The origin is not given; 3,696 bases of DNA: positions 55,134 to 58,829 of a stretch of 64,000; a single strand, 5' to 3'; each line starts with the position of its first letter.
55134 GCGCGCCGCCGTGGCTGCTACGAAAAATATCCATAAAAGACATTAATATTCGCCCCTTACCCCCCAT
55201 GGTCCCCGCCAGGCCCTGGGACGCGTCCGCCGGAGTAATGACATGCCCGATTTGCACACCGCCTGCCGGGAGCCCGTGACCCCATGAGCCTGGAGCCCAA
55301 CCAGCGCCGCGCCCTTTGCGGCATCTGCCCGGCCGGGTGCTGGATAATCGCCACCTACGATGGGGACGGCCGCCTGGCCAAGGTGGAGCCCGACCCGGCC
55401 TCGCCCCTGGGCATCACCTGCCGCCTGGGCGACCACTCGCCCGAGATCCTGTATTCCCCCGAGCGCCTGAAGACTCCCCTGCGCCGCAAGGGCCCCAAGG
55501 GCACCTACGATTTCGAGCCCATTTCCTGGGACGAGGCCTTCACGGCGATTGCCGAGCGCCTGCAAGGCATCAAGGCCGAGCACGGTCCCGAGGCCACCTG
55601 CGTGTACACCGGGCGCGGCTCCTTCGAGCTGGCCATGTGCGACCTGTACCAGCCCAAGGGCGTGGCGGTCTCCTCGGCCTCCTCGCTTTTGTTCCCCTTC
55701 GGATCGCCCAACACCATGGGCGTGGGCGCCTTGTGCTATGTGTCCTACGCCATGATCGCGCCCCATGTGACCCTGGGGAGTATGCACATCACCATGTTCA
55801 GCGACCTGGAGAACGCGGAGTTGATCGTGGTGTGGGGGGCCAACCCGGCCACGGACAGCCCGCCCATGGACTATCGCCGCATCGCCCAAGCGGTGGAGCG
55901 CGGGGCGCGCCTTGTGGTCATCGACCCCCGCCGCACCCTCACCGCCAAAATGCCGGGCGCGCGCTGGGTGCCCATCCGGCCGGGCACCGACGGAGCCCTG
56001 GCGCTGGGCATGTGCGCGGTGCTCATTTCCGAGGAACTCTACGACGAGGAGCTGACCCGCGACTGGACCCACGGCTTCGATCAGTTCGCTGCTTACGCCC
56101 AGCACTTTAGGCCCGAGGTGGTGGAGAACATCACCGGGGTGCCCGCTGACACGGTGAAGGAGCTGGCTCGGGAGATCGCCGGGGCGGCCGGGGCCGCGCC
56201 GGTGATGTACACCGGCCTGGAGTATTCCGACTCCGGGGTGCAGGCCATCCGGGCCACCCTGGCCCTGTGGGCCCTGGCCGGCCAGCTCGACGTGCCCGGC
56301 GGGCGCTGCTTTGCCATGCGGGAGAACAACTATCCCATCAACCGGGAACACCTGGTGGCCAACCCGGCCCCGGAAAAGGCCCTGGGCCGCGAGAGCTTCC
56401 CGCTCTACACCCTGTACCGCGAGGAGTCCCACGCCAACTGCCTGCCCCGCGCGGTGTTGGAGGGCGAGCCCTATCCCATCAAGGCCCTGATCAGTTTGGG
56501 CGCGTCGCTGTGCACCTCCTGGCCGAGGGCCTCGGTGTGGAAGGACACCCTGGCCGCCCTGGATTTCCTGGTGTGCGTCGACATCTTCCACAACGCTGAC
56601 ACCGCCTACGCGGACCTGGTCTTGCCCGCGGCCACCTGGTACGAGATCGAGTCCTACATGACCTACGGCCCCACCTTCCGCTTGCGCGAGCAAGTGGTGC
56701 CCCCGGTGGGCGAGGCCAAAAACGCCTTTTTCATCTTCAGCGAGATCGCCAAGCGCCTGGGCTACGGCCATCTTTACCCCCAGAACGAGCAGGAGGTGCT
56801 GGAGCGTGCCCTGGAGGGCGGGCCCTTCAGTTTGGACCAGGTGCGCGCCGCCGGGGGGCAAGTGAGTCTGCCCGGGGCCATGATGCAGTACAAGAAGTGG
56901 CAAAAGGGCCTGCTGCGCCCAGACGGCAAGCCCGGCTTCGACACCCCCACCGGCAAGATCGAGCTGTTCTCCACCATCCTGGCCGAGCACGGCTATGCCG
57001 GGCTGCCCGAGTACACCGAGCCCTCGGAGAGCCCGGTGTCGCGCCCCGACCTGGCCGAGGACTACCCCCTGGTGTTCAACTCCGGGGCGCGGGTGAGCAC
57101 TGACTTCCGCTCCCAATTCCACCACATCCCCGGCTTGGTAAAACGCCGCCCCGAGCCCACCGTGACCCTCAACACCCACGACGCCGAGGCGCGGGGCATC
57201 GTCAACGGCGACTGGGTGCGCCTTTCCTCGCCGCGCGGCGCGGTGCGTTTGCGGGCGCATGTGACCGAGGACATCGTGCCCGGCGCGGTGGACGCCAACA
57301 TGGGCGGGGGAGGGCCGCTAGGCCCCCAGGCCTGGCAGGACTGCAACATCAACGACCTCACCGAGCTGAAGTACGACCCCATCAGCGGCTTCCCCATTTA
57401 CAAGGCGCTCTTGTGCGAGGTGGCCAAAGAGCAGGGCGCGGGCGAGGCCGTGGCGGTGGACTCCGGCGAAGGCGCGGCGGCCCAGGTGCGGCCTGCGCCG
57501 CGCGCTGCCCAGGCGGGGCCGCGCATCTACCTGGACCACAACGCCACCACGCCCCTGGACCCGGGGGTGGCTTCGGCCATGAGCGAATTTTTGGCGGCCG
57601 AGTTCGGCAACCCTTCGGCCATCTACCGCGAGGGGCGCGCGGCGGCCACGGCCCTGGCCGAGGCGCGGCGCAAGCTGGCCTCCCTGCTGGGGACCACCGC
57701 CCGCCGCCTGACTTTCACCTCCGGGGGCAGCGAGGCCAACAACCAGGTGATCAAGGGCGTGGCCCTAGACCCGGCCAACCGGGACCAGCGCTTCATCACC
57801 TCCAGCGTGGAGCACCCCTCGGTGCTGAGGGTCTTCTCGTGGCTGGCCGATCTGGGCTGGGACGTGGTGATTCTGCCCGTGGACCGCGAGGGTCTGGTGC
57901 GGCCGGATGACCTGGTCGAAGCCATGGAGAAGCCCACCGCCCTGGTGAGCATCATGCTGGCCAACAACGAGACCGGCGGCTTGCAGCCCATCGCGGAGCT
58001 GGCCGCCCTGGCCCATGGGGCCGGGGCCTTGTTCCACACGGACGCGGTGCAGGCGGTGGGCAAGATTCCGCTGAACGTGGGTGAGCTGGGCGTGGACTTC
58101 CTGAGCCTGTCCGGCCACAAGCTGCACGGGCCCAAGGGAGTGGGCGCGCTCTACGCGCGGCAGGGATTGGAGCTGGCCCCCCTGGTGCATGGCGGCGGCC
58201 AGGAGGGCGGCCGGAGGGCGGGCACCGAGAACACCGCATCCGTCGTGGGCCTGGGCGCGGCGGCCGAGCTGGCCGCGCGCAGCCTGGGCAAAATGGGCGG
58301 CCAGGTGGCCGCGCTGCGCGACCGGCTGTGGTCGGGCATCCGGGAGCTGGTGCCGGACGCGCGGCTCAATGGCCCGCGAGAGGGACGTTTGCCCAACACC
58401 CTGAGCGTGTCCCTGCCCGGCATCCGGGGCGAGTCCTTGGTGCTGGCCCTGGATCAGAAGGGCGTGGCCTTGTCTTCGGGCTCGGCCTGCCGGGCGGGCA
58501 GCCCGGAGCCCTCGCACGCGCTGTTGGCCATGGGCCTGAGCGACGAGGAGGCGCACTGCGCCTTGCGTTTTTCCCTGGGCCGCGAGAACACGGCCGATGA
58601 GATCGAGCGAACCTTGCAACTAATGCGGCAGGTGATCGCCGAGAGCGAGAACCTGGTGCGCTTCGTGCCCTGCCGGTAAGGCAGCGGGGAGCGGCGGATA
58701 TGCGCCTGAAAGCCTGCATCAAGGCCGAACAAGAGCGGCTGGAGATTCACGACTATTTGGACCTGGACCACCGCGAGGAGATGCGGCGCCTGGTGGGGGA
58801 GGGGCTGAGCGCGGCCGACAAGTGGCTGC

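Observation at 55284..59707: Molybdopterin oxidoreductase fused to a NifS-type cysteine desulfurase, followed by an EgtD methyltransferase: an anaerobic metallopterin-dependent ergothioneine pathway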

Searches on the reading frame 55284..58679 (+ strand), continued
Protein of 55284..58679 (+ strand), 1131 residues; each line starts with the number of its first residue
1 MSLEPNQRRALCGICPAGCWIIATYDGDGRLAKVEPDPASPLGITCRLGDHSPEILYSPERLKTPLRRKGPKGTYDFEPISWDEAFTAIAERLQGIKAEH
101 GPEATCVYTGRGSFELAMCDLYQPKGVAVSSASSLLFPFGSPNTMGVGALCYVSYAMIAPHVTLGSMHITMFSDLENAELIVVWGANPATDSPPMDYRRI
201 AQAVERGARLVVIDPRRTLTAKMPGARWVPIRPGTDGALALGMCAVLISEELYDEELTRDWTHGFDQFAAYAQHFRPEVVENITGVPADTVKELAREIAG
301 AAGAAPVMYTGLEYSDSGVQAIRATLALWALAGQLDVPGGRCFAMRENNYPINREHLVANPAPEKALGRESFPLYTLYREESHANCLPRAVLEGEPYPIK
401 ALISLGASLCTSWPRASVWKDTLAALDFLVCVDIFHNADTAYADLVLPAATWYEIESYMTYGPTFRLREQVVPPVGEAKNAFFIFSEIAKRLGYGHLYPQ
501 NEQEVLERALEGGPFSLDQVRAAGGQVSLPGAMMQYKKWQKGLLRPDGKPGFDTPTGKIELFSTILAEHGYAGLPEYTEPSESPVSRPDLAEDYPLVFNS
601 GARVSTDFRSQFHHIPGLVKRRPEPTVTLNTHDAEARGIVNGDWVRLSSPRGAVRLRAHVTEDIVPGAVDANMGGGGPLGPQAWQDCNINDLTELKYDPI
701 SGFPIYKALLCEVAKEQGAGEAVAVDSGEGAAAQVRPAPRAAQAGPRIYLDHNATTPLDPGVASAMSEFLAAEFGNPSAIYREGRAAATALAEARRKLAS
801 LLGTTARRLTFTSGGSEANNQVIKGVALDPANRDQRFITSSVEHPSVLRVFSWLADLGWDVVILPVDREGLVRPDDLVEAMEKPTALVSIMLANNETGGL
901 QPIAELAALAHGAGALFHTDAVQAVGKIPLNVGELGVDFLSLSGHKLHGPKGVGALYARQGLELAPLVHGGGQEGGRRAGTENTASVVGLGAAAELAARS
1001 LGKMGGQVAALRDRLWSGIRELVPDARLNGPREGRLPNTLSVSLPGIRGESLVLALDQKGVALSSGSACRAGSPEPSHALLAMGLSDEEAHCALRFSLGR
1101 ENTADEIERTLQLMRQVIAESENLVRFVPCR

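Call 76: predict_structure(alignment_id=A1)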
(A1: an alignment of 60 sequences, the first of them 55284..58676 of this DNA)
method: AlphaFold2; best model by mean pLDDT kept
length: 1131 residues; sequences in the alignment: 60
mean_pLDDT: 81.8   pTM: 0.68
mean pLDDT of the five models: 81.8, 78.9, 73.4, 73.2, 72.4
residues with pLDDT >= 90: 476; 70-90: 433; 50-70: 146; < 50: 76
segments of 3 or more residues with pLDDT < 50: 129-133, 147-159, 165-172, 188-194, 337-344, 535-543, 734-743, 1069-1072, 1122-1131
pLDDT, mean of each block of 10 residues (from residue 1): 83 82 93 86 77 91 95 94 96 92 80 60 64 58 59 41 44 66 68 61 85 88 90 92 96 83 92 96 96 94 75 76 86 60 57 79 79 76 67 64 81 69 89 88 94 88 84 92 89 87 90 92 86 46 51 74 86 89 90 90 62 79 86 95 93 91 92 69 81 76 77 83 69 45 68 81 92 73 84 93 89 91 92 93 93 94 95 96 96 94 97 96 94 94 92 92 75 70 86 94 92 96 92 93 79 72 70 70 88 88 94 85 37 25
secondary structure, 60 per line:
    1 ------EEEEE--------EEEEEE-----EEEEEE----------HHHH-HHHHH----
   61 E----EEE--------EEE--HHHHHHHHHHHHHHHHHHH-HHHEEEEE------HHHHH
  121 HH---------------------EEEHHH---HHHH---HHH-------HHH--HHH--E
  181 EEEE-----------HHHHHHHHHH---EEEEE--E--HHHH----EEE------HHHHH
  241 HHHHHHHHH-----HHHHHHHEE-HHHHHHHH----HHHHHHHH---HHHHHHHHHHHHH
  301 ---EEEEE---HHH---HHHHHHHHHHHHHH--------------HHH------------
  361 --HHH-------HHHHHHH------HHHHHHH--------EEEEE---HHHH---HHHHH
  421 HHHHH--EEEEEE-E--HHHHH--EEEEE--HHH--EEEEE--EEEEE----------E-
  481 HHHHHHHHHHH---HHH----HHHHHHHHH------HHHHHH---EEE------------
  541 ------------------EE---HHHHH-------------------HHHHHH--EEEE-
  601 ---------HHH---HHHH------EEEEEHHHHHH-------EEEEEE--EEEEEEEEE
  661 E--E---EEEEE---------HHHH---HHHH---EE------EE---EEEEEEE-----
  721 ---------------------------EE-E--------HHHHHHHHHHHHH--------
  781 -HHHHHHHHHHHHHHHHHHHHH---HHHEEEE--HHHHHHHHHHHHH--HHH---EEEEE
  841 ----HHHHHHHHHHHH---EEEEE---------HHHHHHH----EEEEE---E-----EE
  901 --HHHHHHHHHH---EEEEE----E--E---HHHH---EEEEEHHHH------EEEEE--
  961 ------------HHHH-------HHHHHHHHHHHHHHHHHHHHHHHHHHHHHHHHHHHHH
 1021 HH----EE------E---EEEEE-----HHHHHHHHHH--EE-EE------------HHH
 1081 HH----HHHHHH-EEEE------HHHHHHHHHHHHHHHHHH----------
elements in order (helices of 4 or more, strands of 3 or more residues): E7-11 E20-25 E31-36 H47-50 H52-56 E66-68 E77-79 H82-100 E105-109 H116-122 E144-146 H153-156 E180-184 H196-205 E209-213 H219-222 E227-229 H236-249 H255-261 H265-272 H277-284 H288-300 E304-308 H318-331 H373-379 H386-392 E401-405 H409-412 H416-425 E428-433 H438-442 E445-449 E457-461 E464-468 H481-491 H502-510 H517-522 E526-528 H564-568 H588-593 E596-599 H616-619 E626-630 H631-636 E644-649 E652-661 E668-672 H682-685 H689-692 E709-715 H760-772 H782-802 E809-812 H815-827 E836-840 H845-856 E860-864 H874-880 E885-889 H903-912 E916-920 H932-935 E939-943 H944-947 E954-958 H973-976 H984-1022 E1039-1043 H1049-1058 H1078-1082 H1087-1092 E1094-1097 H1104-1121
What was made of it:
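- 57429..57521 (+): Ala/Gly/Pro-rich interdomain linker, residues ~716-746. Model confidence (pLDDT) is below 50 at residues 734-743 (call 76).
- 57522..58676 (+): C-terminal PLP cysteine desulfurase module (NifS/IscS type), residues 747-1131. Key residues: Lys946 (58119-58121), Cys1069 (58488-58490), Cys1092 (58557-58559) and penultimate Cys1130 (58671-58673). The Cys1069 loop and the tail 1122-1131 have low model confidence, which fits mobility (call 76).
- Checked: It has low model confidence at 734-743 (call 76).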

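Call 78: fold_search(model_id=the predicted structure, library=pdb)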
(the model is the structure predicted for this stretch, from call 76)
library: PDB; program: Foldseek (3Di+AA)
matches with E <= 10: 1944; with E <= 0.001: 1630
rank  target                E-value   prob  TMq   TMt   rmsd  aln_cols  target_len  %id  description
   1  2e7z                  1.8e-48  1.00  0.54  0.81   4.3       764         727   25  Acetylene Hydratase from Pelobacter acetylenicus (released 2007-02-27)
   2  6wih_A                3.7e-43  1.00  0.32  0.90   1.8       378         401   42  N-terminal mutation of ISCU2 (L35H36) traps Nfs1 Cys loop in the active site of ISCU2 without metal present. Structure (released 2020-05-13)
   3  6wi2_A                5.2e-43  1.00  0.32  0.89   1.8       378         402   42  Structure of human mitochondrial complex Nfs1-ISCU2-ISD11 with E.coli ACP1 at 1.95 A resolution (NIAU)2. N-terminal mu (released 2020-04-22)
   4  8tvt_A                8.6e-43  1.00  0.32  0.90   1.6       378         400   42  Structure of human Cysteine desulfurase Nfs1 with L-propargylglycine bound to active site PLP in complex with ISD11, A (released 2024-09-11)
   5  5wkp_E                2.9e-42  1.00  0.32  0.89   1.5       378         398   42  Crystal Structure of the Human mitochondrial Cysteine Desulfurase in complex with ISD11 and Iron-Sulfur Cluster Scaffo (released 2017-11-15)
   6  8rme_A                3.1e-42  1.00  0.32  0.89   2.0       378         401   42  Structure of the core ISC complex under turnover conditions (frataxin-bound) (released 2024-12-18)
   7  1fdi                  5.4e-42  1.00  0.48  0.74   6.5       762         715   23  OXIDIZED FORM OF FORMATE DEHYDROGENASE H FROM E. COLI COMPLEXED WITH THE INHIBITOR NITRITE (released 1997-08-20)
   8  6uxe_A                6.4e-42  1.00  0.32  0.90   1.5       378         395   42  Structure of the human mitochondrial desulfurase complex Nfs1-ISCU2(M140I)-ISD11 with E.coli ACP1 at 1.57 A resolution (released 2019-11-20)
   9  5wkp_A                7.1e-42  1.00  0.32  0.90   1.9       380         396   41  Crystal Structure of the Human mitochondrial Cysteine Desulfurase in complex with ISD11 and Iron-Sulfur Cluster Scaffo (released 2017-11-15)
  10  8rme_E                1.0e-41  1.00  0.32  0.91   1.9       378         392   42  Structure of the core ISC complex under turnover conditions (frataxin-bound) (released 2024-12-18)
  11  8rmd_A                1.5e-41  1.00  0.32  0.90   1.9       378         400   42  Structure of the FDX2-bound core ISC complex (distal conformation) (released 2024-12-18)
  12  5wlw_E                1.9e-41  1.00  0.32  0.89   1.9       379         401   42  Crystal Structure of the Human Mitochondrial Cysteine Desulfurase with active Cysteine Loop within ISCU1 active site,  (released 2017-11-15)
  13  2jio                  2.2e-41  1.00  0.50  0.75   6.1       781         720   24  A New Catalytic Mechanism of Periplasmic Nitrate Reductase from Desulfovibrio desulfuricans ATCC 27774 from Crystallogra (released 2008-03-18)
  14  7vw6_A                2.7e-41  1.00  0.48  0.59   6.1       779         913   24  Cryo-EM Structure of Formate Dehydrogenase 1 from Methylorubrum extorquens AM1 (released 2022-06-01)
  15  8j83_A                3.6e-41  1.00  0.48  0.59   6.3       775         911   24  Crystal structure of formate dehydrogenase from Methylorubrum extorquens AM1 (released 2023-10-11)
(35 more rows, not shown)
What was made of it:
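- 55284..57428 (+): N-terminal bis-MGD (Mo/W) module, residues 1 to ~715, acetylene-hydratase-like. The best fold hit is 2e7z with TM 0.81 normalised to the target (call 78).
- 57522..58676 (+): Fold TM is 0.9-0.96 (call 78).
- On MES (metallopterin-dependent ergothioneine synthase): The fold matches are 2e7z and NFS1/IscS (call 78).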

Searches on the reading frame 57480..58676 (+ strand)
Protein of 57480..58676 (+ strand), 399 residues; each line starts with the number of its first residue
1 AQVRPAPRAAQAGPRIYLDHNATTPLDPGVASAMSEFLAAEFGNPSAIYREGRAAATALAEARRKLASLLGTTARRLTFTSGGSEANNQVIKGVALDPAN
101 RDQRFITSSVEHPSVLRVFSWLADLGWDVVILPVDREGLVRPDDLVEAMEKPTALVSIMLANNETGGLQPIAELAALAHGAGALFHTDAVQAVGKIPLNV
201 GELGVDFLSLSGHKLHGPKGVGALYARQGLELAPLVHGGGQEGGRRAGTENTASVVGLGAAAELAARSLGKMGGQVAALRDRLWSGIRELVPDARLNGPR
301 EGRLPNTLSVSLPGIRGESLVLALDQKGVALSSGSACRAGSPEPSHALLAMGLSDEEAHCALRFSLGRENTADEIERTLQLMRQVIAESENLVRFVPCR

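Call 23: search_solved_structures(query=window:57480-58676:+, max_evalue=1e-30, show_alignments=1)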
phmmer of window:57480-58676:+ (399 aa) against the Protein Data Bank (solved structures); distinct sequences matched with E-value up to 1e-30: 27.
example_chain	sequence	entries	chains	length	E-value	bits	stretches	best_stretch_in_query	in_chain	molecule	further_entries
5zsp_A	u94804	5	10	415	1.1e-90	307.5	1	14-387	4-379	Cysteine desulfurase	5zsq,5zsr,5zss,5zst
5wt2_A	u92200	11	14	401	1.7e-90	306.8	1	15-392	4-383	Cysteine desulfurase IscS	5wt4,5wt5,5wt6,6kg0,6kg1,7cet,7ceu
3lvj_A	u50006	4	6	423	1e-89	304.3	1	16-389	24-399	Cysteine desulfurase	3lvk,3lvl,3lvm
1p3w_B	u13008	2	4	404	1.2e-89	304.1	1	16-389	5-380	Cysteine desulfurase | Cysteine desulfurase IscS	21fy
9wep_A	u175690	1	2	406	1.2e-89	304.1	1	12-386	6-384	cysteine desulfurase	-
8tvt_A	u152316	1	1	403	7.9e-88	298.1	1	16-384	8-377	Cysteine desulfurase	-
5wkp_A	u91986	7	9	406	8.1e-88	298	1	16-384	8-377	Cysteine desulfurase, mitochondrial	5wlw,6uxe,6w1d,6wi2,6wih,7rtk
5usr_A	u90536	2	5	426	8.8e-88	297.9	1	16-384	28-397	Cysteine desulfurase, mitochondrial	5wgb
8pk8_A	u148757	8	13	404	9.1e-88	297.8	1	16-384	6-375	Cysteine desulfurase | Isoform Mitochondrial of Cysteine desulfurase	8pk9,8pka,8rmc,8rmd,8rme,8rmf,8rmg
6nzu_A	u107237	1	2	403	9.8e-88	297.7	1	16-384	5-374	Cysteine desulfurase, mitochondrial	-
9wer_A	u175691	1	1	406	1.4e-87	297.2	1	12-386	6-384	cysteine desulfurase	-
9wew_A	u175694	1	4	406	2e-87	296.7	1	12-386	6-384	cysteine desulfurase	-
9wf8_A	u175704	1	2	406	5.2e-87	295.4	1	12-386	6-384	cysteine desulfurase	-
9wfb_A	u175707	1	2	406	3.6e-86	292.6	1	12-386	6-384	cysteine desulfurase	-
4r5f_A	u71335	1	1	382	3.1e-85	289.5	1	17-387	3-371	Cysteine desulfurase IscS 2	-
3gzc_A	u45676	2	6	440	2.1e-64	221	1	14-391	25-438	Selenocysteine lyase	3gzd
3a9x_A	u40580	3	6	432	9.7e-63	215.5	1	13-390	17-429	Selenocysteine lyase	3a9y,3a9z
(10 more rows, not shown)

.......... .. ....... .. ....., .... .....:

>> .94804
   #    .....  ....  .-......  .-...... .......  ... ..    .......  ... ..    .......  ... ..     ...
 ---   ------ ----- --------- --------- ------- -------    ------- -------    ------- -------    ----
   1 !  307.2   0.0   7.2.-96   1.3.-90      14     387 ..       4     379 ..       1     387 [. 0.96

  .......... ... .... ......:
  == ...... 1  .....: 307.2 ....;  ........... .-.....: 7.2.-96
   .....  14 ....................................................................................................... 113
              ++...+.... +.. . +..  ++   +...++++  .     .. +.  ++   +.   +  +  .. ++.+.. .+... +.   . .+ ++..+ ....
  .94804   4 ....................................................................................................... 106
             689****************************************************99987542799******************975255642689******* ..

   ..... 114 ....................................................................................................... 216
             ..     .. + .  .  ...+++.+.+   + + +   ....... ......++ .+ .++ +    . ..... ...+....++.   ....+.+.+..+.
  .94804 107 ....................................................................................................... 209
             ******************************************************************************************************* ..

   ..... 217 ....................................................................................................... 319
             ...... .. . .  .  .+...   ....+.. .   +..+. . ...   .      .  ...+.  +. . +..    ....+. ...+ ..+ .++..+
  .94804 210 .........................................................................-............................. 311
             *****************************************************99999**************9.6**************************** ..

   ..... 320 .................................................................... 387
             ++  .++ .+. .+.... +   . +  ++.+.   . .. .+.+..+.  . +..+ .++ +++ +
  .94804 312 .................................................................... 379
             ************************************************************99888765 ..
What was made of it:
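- Closest known: NifS/IscS cysteine desulfurases. Same: About 40-42% identity and TM 0.9-0.96 (calls 23, 78).
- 57522..58676 (+): PDB hits 5zsp, 5wt2 and 1p3w score about E 1e-90 (call 23).
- The C-module also matches selenocysteine lyases (3gzc, 3a9x) at E ~1e-63 (call 23). The best C-module matches are cysteine desulfurases at E ~1e-90 (call 23).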
